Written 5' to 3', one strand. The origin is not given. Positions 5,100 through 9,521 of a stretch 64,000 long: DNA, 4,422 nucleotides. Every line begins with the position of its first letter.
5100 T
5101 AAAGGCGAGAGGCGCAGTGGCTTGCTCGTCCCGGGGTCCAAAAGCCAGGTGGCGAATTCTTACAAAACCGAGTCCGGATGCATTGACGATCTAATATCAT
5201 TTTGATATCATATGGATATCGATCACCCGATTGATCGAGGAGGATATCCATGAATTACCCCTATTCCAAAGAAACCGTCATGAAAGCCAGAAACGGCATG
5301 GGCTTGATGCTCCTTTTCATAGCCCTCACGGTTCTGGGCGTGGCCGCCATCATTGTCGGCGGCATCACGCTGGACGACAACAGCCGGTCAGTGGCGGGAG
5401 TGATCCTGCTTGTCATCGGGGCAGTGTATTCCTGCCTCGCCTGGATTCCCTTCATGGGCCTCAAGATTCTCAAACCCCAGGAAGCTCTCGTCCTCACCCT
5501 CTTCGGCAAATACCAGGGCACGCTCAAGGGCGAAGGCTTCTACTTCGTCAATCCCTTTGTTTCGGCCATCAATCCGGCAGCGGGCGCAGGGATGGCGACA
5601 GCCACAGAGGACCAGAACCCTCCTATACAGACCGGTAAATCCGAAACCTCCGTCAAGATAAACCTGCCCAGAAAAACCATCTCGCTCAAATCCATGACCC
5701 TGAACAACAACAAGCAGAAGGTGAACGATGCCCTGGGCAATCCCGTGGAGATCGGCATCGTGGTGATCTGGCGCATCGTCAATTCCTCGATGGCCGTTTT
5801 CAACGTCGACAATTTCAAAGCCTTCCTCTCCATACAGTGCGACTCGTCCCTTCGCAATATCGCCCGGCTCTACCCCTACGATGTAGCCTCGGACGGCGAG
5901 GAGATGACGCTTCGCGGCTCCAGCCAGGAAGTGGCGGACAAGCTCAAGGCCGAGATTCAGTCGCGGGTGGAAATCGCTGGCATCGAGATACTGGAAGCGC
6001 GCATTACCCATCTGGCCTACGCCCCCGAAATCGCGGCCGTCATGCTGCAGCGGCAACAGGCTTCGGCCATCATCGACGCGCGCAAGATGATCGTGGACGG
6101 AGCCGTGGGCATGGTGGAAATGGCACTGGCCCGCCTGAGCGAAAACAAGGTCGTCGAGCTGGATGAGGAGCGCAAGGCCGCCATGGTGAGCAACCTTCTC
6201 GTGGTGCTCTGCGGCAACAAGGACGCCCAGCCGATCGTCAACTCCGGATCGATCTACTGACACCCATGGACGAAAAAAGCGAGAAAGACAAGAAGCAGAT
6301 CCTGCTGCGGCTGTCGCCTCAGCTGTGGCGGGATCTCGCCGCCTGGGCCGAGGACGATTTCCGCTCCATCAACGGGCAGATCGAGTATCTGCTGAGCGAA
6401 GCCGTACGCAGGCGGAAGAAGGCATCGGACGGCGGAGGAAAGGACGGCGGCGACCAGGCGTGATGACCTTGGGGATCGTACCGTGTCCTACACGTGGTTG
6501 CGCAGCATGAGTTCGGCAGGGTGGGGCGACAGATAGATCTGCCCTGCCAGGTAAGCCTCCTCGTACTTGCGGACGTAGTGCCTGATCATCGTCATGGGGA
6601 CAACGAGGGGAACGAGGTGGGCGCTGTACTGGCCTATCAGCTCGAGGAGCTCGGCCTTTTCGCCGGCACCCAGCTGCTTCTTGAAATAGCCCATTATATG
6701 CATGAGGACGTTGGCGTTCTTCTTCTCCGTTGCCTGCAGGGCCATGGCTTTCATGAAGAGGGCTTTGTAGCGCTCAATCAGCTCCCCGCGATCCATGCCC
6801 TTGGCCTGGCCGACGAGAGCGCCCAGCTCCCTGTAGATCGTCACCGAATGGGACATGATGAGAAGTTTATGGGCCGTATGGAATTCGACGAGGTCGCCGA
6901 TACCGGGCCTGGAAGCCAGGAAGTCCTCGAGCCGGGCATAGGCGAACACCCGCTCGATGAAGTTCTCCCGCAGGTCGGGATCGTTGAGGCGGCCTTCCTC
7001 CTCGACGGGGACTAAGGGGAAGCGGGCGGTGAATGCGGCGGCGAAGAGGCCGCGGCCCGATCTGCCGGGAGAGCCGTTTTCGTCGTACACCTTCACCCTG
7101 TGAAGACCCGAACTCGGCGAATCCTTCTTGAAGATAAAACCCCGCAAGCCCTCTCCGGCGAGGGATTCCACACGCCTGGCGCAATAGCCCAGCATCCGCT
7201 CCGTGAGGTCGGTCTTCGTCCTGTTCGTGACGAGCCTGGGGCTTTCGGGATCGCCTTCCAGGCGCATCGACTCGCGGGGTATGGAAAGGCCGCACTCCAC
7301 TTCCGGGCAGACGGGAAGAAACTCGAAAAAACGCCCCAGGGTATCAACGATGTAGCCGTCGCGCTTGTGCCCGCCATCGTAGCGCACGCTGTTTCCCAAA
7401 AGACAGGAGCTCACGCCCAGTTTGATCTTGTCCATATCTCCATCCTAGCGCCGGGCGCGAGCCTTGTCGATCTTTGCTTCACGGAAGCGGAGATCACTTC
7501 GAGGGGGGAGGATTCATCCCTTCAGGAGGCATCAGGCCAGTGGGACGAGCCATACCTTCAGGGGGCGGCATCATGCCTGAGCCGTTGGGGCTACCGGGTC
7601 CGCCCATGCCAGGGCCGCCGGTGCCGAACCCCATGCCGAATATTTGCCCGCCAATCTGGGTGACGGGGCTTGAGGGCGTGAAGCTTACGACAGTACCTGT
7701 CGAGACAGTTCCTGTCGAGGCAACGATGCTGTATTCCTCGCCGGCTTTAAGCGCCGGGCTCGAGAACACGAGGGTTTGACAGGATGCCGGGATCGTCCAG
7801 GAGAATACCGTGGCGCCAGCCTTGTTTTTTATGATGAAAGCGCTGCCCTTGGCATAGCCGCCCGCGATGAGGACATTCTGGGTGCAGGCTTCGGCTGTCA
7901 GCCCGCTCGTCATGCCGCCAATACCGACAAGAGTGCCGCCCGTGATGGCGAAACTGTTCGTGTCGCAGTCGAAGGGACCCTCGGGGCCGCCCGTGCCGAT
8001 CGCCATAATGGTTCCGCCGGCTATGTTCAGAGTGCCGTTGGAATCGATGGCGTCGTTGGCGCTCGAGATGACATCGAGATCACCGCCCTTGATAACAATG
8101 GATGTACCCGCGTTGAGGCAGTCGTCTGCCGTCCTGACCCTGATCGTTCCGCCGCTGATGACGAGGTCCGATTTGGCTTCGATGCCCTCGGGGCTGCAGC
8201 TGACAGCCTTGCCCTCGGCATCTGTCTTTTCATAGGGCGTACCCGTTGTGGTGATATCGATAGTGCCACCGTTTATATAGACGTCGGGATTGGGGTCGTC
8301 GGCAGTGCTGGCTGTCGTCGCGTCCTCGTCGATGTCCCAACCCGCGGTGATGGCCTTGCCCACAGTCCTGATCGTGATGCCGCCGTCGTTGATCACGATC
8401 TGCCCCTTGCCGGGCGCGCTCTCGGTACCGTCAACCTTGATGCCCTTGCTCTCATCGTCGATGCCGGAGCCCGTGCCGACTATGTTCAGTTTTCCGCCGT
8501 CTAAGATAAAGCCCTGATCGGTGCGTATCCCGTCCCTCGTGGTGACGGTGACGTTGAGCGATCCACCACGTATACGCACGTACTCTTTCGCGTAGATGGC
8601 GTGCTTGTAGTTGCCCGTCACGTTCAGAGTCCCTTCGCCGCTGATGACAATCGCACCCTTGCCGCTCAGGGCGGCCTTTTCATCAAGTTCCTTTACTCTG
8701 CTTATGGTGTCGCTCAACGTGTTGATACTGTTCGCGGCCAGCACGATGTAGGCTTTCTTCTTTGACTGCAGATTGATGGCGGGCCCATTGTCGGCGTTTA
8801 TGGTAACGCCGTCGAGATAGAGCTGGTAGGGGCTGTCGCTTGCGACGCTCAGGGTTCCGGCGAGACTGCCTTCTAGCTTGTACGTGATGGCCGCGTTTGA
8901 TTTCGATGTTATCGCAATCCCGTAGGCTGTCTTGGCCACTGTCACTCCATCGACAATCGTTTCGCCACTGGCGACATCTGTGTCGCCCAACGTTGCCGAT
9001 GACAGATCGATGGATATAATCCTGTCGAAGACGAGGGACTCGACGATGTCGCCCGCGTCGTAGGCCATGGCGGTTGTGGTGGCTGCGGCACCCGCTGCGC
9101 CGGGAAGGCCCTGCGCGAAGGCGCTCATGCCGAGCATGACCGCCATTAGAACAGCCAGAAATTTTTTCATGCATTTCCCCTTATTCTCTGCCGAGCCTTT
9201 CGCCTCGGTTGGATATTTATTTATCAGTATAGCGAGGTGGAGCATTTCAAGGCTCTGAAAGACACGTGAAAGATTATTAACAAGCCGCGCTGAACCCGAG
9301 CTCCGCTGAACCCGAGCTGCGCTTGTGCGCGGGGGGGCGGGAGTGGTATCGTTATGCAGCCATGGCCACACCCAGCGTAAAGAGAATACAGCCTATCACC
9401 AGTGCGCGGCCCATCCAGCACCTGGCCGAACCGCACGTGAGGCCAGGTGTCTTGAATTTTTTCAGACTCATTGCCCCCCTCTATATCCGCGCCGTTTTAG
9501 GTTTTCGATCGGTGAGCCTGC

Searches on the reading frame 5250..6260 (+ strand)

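Call 27: search_protein_families(library=pfam, proteins=[window:5250-6260:+], max_evalue=0.0001)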
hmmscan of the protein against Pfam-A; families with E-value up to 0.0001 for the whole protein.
window:5250-6260:+ (336 aa): 1 family
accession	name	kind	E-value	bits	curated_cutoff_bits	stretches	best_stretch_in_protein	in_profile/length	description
PF01145.31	Band_7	-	3.6e-24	86.2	23.6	1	73-278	2-168/176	SPFH domain / Band 7 family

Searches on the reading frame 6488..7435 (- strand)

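Call 27: search_protein_families(library=pfam, proteins=[window:6488-7435:-], max_evalue=0.0001)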
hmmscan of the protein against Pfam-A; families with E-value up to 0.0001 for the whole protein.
window:6488-7435:- (315 aa): 2 families
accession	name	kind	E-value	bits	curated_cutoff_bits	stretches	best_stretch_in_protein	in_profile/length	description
PF08349.16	DUF1722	-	9.4e-43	145.6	22.5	1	190-306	1-117/117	Protein of unknown function (DUF1722)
PF04463.17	2-thiour_desulf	-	3e-39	134.7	34.7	1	7-147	2-141/141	2-thiouracil desulfurase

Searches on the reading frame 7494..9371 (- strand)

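Call 27: search_protein_families(library=pfam, proteins=[window:7494-9371:-], max_evalue=0.0001)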
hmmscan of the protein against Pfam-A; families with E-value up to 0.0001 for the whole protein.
window:7494-9371:- (625 aa): 1 family
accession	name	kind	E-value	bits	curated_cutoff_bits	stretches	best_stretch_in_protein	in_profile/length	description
PF14262.12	Cthe_2159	-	8.2e-51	173.2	25.8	1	160-437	9-259/262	Carbohydrate-binding domain-containing protein Cthe_2159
